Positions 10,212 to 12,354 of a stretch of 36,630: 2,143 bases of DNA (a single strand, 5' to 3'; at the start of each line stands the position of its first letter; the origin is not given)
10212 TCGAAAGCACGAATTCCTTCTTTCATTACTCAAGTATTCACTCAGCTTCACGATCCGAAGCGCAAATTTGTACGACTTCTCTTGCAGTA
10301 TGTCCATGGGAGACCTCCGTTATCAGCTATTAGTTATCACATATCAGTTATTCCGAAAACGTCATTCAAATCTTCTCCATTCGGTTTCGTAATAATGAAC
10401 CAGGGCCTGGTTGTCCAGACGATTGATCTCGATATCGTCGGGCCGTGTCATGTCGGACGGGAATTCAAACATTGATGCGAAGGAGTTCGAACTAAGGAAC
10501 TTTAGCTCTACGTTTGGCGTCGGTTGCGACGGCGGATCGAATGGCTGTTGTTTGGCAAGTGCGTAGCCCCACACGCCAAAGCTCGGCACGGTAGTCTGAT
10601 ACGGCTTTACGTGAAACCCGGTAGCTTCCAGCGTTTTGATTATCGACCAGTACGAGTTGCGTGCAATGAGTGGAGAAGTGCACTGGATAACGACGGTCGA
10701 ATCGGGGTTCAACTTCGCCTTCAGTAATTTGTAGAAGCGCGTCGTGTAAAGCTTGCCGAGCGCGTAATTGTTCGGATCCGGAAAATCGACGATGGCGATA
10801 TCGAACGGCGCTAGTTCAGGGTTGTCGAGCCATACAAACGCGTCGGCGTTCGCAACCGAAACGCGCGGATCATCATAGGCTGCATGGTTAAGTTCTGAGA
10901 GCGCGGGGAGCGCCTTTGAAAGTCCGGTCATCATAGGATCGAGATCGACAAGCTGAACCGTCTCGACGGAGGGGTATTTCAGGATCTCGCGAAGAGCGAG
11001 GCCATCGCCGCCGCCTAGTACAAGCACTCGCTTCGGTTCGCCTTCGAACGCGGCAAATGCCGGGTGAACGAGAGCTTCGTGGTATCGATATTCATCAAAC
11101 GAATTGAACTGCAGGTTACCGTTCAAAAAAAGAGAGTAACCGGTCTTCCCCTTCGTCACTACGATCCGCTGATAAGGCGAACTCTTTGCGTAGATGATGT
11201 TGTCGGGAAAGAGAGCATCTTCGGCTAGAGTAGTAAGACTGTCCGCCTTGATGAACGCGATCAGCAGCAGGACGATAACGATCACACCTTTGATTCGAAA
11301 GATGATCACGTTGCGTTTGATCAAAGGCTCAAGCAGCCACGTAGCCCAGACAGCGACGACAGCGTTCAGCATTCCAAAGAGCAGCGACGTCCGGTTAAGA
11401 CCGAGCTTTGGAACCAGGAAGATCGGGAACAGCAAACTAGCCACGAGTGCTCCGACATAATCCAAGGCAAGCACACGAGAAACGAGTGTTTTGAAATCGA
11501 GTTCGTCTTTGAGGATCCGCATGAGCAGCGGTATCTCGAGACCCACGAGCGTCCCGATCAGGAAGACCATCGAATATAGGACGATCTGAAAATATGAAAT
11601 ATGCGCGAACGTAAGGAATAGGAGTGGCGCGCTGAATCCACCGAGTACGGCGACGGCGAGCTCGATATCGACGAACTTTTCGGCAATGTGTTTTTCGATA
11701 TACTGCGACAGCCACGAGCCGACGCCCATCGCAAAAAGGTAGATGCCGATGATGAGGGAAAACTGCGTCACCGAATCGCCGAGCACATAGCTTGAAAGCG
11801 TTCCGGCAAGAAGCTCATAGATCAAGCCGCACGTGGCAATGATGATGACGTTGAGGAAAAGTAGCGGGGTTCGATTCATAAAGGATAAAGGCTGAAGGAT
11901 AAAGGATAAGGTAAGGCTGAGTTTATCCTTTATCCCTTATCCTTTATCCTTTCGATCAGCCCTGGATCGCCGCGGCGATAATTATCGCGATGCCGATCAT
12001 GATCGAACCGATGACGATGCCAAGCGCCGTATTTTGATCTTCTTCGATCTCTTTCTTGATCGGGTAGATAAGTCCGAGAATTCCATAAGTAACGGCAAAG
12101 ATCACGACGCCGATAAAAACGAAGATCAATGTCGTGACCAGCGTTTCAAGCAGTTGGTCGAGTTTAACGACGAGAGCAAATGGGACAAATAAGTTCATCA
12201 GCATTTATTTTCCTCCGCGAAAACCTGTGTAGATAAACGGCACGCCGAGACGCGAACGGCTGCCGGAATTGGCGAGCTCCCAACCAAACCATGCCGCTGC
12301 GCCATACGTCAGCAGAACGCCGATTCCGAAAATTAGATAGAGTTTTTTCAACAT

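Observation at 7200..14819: Seven-gene membrane-anchored aminopropyl-transfer module with mostly uncharacterised partners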

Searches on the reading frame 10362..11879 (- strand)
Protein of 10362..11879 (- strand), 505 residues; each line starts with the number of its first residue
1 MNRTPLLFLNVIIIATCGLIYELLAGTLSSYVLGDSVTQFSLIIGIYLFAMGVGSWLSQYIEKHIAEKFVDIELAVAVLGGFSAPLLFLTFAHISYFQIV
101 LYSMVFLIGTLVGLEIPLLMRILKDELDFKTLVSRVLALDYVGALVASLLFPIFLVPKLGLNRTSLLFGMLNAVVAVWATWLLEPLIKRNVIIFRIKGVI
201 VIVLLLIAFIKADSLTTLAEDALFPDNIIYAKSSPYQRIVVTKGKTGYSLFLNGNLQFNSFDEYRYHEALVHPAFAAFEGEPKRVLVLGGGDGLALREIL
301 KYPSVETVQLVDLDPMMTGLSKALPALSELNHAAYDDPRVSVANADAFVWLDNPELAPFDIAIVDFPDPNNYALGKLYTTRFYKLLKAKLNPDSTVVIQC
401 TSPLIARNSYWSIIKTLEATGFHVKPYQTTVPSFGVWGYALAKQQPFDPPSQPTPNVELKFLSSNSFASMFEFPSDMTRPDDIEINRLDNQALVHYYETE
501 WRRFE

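Call 3: search_protein_families(library=pfam, proteins=[window:10362-11879:-], max_evalue=0.01)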
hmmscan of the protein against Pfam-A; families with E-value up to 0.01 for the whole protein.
window:10362-11879:- (505 aa): 1 family
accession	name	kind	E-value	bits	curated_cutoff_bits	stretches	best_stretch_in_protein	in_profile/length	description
PF01564.23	Spermine_synth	-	6.1e-36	124.1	22.9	1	264-445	2-179/186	Spermine/spermidine synthase domain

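Call 4: search_protein_families(library=ncbifam, proteins=[window:10362-11879:-], max_evalue=0.01)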
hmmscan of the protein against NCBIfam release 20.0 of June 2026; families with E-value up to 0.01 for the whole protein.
window:10362-11879:- (505 aa): 6 families
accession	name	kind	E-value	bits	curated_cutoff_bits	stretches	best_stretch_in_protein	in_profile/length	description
NF002956.0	PRK03612.1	equivalog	1.4e-198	660.5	472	1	5-503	20-520/522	polyamine aminopropyltransferase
NF002435.0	PRK01581.1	equivalog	8.1e-61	206.1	537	1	227-445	98-314/374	polyamine aminopropyltransferase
NF002010.0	PRK00811.1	equivalog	1.3e-47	162.4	260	1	226-445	23-241/287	polyamine aminopropyltransferase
TIGR00417.1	speE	equivalog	1.1e-40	139.7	249.55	1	226-453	17-241/271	spermidine synthase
NF037959.1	MFS_SpdSyn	subfamily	1e-08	34.4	40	1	17-420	3-405/480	fused MFS/spermidine synthase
NF003380.0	PRK04457.1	equivalog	0.0037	16.3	304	1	274-402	62-182/265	polyamine aminopropyltransferase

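Call 11: find_related_loci(query=window:10362-11879:-, collection=genome_contigs, flank=10000)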
Query window:10362-11879:- (505 aa) in genome_contigs; peptide patterns used: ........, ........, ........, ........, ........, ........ (x = any residue, [..] = any of these).
405 stretches matched a pattern; 360 encode a relative of the query (tblastn E <= 1e-3); the best 80 are kept; 80 distinct loci.
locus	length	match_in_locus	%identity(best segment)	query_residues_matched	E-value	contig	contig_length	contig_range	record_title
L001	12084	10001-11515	96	1-505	0e+0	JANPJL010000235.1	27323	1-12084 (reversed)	MAG: Acidobacteriota bacterium isolate VAR_61_metabat_408 VAR_61_k141_247972, whole genome shotgun sequence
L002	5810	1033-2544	91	1-505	0e+0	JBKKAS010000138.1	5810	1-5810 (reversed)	MAG: Pyrinomonadaceae bacterium isolate swi_bin.309 S1Ck127_17571648_flag_1_multi_8.3064_len_5810, whole genome shotgun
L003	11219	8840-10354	89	1-505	0e+0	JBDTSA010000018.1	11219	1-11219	MAG: Acidobacteriota bacterium isolate cluster3_bin.26 NODE_25769_length_11219_cov_5.452795, whole genome shotgun sequen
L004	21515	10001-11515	88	1-505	0e+0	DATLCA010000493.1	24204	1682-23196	MAG TPA_asm: Pyrinomonadaceae bacterium isolate SMAG_U14312 k141_10914462, whole genome shotgun sequence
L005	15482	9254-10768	87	1-505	0e+0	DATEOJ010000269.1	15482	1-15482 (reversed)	MAG TPA_asm: Pyrinomonadaceae bacterium isolate SMAG_U8992 k141_510765, whole genome shotgun sequence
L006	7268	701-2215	87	1-505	0e+0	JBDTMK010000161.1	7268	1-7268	MAG: Pyrinomonadaceae bacterium isolate cluster3_bin.124 NODE_52087_length_7268_cov_7.112436, whole genome shotgun seque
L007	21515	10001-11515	88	1-505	0e+0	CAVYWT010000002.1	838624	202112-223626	MAG: uncultured Acidobacteriota bacterium isolate MFD01275.bin.2.57 genome assembly, contig: contig_24114, whole genome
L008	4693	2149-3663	88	1-505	0e+0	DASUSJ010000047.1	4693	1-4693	MAG TPA_asm: Pyrinomonadaceae bacterium isolate SMAG_U1733 k141_734310, whole genome shotgun sequence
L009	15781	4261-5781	84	1-505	0e+0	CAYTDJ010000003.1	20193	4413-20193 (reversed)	MAG TPA_asm: uncultured Chloracidobacterium sp. isolate SRP173033_co2_79 genome assembly, contig: NODE_1044_length_20193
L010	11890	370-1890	85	1-505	0e+0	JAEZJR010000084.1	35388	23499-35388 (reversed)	MAG: Acidobacteria bacterium isolate OH_CDB_243 k127_231215, whole genome shotgun sequence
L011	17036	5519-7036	85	1-505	0e+0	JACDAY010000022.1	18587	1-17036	MAG: Blastocatellia bacterium isolate MGR_bin268 SD2897-2912_k127_6497058, whole genome shotgun sequence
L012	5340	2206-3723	84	1-505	0e+0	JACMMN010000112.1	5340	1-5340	MAG: Pyrinomonadaceae bacterium isolate ES-bin-94 ES-bin-94-contig-k141_2798387, whole genome shotgun sequence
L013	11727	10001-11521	84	1-505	0e+0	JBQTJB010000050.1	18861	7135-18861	MAG: Blastocatellia bacterium isolate SAW49 c_000000147534, whole genome shotgun sequence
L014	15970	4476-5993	84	1-505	0e+0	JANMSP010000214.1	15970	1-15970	MAG: Pyrinomonadaceae bacterium isolate SOY_29_metabat_399 SOY_29_k141_3380038, whole genome shotgun sequence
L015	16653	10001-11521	83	1-505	0e+0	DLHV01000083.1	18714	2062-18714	MAG TPA_asm: Chloracidobacterium sp. UBA7659 UBA7659_contig_33299, whole genome shotgun sequence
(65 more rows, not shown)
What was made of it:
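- Tried and rejected: Genome-collection scan anchored on the TM-SpeE (call 11).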

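Call 34: search_solved_structures(query=window:10362-11879:-, show_alignments=2, max_evalue=0.00001)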
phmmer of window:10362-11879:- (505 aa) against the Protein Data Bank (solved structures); distinct sequences matched with E-value up to 0.00001: 26.
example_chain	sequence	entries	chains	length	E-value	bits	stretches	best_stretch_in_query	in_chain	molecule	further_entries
3anx_A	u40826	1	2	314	1.6e-35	126.1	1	227-461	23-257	spermidine synthase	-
1uir_A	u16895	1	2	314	2.1e-35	125.7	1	227-461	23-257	Polyamine Aminopropyltransferase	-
7xif_A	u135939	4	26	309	1.1e-33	120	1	227-452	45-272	Polyamine aminopropyltransferase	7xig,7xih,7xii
6bq2_A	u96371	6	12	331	3.4e-29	105.2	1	226-493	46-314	Thermospermine synthase ACAULIS protein | Thermospermine synthase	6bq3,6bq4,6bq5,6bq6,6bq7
6qmm_B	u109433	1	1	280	1.1e-25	93.7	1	227-446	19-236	Polyamine aminopropyltransferase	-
6qmm_A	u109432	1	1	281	1.3e-24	90.1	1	227-446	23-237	Polyamine aminopropyltransferase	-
4uoe_A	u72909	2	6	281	1.3e-24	90.1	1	227-409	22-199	SPERMIDINE SYNTHASE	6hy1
2pwp_A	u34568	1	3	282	1.3e-24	90.1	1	227-409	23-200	Spermidine synthase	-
2hte_A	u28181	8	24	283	1.3e-24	90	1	227-409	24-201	Spermidine synthase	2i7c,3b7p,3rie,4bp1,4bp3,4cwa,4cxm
2pss_A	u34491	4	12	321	1.9e-24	89.6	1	227-409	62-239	Spermidine synthase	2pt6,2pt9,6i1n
1inl_A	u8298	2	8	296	3.5e-24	88.7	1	226-475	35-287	Spermidine synthase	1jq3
1iy9_A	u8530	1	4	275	3.6e-24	88.6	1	229-474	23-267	Spermidine synthase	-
6o65_A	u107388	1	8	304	1.2e-22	83.6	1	224-446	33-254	Spermidine synthase 1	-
1xj5_A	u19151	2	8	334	1.6e-22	83.2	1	224-446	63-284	Spermidine synthase 1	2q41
6o63_A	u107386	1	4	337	1.7e-22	83.2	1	224-446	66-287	Spermidine synthase 1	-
3o4f_A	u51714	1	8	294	3.1e-22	82.2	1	225-434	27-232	Spermidine synthase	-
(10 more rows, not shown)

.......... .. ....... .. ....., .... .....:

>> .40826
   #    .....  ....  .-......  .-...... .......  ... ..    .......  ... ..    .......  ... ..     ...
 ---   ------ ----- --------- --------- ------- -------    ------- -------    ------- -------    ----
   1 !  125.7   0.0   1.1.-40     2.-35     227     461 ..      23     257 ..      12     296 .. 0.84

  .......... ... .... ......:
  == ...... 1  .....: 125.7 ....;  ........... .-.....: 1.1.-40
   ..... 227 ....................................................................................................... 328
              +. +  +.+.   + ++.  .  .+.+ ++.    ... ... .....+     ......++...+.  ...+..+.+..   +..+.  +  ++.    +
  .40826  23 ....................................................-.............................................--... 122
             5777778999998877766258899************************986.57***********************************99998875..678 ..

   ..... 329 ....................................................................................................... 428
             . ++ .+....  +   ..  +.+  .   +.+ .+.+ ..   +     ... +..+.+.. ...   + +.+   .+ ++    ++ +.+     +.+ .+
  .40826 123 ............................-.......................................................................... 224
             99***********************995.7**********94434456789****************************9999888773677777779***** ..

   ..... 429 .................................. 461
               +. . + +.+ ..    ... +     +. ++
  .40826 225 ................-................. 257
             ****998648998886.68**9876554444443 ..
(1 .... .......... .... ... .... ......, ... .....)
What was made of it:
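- On Canonical spermidine synthase SpeE (TIGR00417): GGGDG, YHE and VDFPDP are conserved in the alignment to 1uir/3anx (call 34).
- Catalytic residues: GGGDG, YHE and VDFPDP align with Thermus SpeE 1uir/3anx at E 1.6e-35 (call 34). E. coli SpeE 3o4f scores lower (call 34). Catalytic residues are intact (call 34).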

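Call 48: search_dna_similar(query=window:10362-11879:-, collection=plasmids, mode=protein, max_rows=60, max_evalue=1e-10, rows=spread)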
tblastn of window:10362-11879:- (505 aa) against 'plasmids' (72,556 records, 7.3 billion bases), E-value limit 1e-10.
Records with a match: 147; places in all: 151; records where one place covers at least 80% of the query: 132.
Best place of each record, by identity: <60% 147.
By first word of the organism name: Ralstonia 120; Novosphingobium 3; Burkholderia 3; Tritonibacter 2; Alteromonas 2; Bacillus 2; Klebsiella 2; Gemmatirosa 1; Ensifer 1; Rhodovulum 1; and 10 more.
By predicted mobility (MOB-suite, as given by PLSDB): mobilizable 90; non-mobilizable 55; conjugative 2.
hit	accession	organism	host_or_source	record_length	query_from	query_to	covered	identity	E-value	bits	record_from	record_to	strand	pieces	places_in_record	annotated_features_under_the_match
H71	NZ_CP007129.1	Gemmatirosa kalamazoonensis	-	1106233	7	505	99%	53.8%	2e-146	471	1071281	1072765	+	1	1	record has no annotation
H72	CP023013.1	Ralstonia solanacearum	Solanum tuberosum,single cell,Potato ...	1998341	1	501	99%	52.4%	8e-117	448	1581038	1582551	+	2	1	none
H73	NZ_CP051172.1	Ralstonia pseudosolanacearum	Whole organism,potato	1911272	1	501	99%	52.1%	9e-136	440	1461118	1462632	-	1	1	none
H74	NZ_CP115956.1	Ralstonia pseudosolanacearum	Solanum tuberosum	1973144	1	501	99%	52.1%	9e-136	440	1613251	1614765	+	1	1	none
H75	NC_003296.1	Ralstonia pseudosolanacearum GMI1000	-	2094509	6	501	98%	52.6%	4e-136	441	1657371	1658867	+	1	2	none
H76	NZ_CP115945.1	Ralstonia syzygii R24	Syzygium aromaticum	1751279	1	501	99%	52.0%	1e-135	440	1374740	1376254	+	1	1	none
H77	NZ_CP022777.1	Ralstonia solanacearum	Solanum tuberosum,single cell,Potato ...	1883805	1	501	99%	52.0%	2e-135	439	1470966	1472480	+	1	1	none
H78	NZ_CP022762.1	Ralstonia solanacearum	Solanum tuberosum,single cell,Potato ...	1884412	1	501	99%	52.0%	2e-135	439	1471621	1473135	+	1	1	none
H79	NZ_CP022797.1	Ralstonia solanacearum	Solanum tuberosum,single cell,Potato ...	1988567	1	501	99%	52.0%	2e-135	439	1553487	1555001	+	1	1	none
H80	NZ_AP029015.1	Ralstonia pseudosolanacearum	-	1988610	1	501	99%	52.0%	2e-135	439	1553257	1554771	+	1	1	none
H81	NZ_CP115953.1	Ralstonia solanacearum CFBP2957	Solanum lycopersicum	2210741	6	501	98%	52.2%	5e-137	444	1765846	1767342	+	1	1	none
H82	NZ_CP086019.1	Ralstonia sp. RS642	sunflower,cell culture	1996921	1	501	99%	51.5%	8e-137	443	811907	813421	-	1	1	none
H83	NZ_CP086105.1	Ralstonia sp. RS650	sunflower,cell culture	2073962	1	501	99%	51.5%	8e-137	443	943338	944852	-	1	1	none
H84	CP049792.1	Ralstonia solanacearum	whole organism,isolated from the ...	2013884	1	501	99%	51.5%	2e-136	442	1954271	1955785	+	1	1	polyamine aminopropyltransferase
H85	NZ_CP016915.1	Ralstonia pseudosolanacearum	Tobacco,tissu sample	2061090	1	501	99%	51.5%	2e-136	442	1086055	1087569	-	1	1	none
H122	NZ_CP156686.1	Burkholderia stagnalis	Bacterial cells,soils collected in ...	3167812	7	502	98%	46.9%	4e-125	409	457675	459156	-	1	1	none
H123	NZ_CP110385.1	Tritonibacter mobilis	-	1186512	3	501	99%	40.5%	4e-107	358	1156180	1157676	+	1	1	record has no annotation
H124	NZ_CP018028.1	Alteromonas mediterranea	seawater,seawater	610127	6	502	98%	34.0%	2e-67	242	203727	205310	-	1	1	polyamine aminopropyltransferase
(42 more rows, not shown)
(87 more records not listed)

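Call 49: get_annotated_region(hit=H122, flank=10000)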
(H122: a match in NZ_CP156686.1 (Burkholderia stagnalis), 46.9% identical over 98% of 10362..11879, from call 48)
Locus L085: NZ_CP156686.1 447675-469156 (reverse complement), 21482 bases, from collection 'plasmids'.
description: Burkholderia stagnalis strain YJ-2 plasmid plas1, complete sequence
organism: Burkholderia stagnalis (NCBI taxid 1503054)
taxonomy: Bacteria; Pseudomonadota; Betaproteobacteria; Burkholderiales; Burkholderiaceae; Burkholderia; Burkholderia stagnalis
host: -; source: Bacterial cells,soils collected in Guangdong Province, China; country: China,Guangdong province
typing (MOB-suite, as given by PLSDB): non-mobilizable
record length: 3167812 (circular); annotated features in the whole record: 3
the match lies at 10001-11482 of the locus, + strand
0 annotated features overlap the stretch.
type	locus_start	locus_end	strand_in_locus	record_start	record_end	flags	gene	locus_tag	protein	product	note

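Call 50: get_annotated_region(hit=H124, flank=10000)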
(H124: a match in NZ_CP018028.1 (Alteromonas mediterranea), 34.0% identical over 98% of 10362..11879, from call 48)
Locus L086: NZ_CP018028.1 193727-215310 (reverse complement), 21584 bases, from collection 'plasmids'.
description: Alteromonas mediterranea strain CP49 plasmid MCP49-600, complete sequence
organism: Alteromonas mediterranea (NCBI taxid 314275)
taxonomy: Bacteria; Pseudomonadota; Gammaproteobacteria; Alteromonadales; Alteromonadaceae; Alteromonas; Alteromonas mediterranea
host: -; source: seawater,seawater; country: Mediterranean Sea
typing (MOB-suite, as given by PLSDB): non-mobilizable
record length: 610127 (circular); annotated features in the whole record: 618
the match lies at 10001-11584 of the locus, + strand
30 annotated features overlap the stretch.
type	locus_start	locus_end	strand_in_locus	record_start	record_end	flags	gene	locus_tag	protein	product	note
CDS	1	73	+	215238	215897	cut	-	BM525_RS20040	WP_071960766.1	hypothetical protein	-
CDS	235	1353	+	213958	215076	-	-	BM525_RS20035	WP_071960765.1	hypothetical protein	-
CDS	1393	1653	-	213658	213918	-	-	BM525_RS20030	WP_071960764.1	hypothetical protein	-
CDS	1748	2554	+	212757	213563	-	-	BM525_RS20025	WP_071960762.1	LamG-like jellyroll fold domain-containing protein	-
CDS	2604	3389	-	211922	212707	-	-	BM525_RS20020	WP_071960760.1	hypothetical protein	-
CDS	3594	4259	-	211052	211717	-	-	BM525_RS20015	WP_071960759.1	hypothetical protein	-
CDS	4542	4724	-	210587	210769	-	-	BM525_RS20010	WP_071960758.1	hypothetical protein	-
CDS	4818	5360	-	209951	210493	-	-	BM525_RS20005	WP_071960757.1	hypothetical protein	-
CDS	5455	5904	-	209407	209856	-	-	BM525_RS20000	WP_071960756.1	hypothetical protein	-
CDS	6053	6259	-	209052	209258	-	-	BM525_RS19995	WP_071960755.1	hypothetical protein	-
CDS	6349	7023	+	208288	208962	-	-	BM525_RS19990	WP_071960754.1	DUF957 domain-containing protein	-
CDS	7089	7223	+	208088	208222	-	-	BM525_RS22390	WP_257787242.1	hypothetical protein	-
CDS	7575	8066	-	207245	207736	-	-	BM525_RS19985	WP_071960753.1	hypothetical protein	-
CDS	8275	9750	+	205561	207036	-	-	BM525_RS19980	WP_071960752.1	DNA cytosine methyltransferase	-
CDS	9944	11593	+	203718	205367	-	-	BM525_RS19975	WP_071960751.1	polyamine aminopropyltransferase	-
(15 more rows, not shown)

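Call 51: get_annotated_region(hit=H123, flank=10000)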
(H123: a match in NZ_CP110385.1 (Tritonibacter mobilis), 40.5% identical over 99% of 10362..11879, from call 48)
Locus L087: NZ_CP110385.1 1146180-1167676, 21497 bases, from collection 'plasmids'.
description: Tritonibacter mobilis strain A3R06 plasmid p2, complete sequence
organism: Tritonibacter mobilis (NCBI taxid 379347)
taxonomy: Bacteria; Pseudomonadota; Alphaproteobacteria; Rhodobacterales; Paracoccaceae; Tritonibacter; Tritonibacter mobilis
host: -; source: -; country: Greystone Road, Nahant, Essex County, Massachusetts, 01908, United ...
typing (MOB-suite, as given by PLSDB): non-mobilizable
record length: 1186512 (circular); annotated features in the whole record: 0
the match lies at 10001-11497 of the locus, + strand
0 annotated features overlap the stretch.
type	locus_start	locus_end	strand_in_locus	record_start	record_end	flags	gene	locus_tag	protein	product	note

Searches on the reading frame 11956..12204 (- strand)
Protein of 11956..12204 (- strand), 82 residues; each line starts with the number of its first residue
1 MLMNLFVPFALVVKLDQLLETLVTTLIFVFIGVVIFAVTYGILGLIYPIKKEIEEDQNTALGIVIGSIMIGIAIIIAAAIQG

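Call 3: search_protein_families(library=pfam, proteins=[window:11956-12204:-], max_evalue=0.01)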
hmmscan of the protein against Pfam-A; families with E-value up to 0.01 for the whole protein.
window:11956-12204:- (82 aa): 2 families
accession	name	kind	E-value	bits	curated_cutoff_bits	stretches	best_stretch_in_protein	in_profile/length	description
PF03994.20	DUF350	-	3.5e-11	43.7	26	1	18-81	2-66/133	Domain of Unknown Function (DUF350)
PF06699.16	PIG-F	-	0.0099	16.5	24.2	0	5-74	4-72/183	GPI biosynthesis protein family Pig-F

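Call 4: search_protein_families(library=ncbifam, proteins=[window:11956-12204:-], max_evalue=0.01)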
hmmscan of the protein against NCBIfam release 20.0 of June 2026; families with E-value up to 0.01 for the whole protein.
window:11956-12204:- (82 aa): 0 families
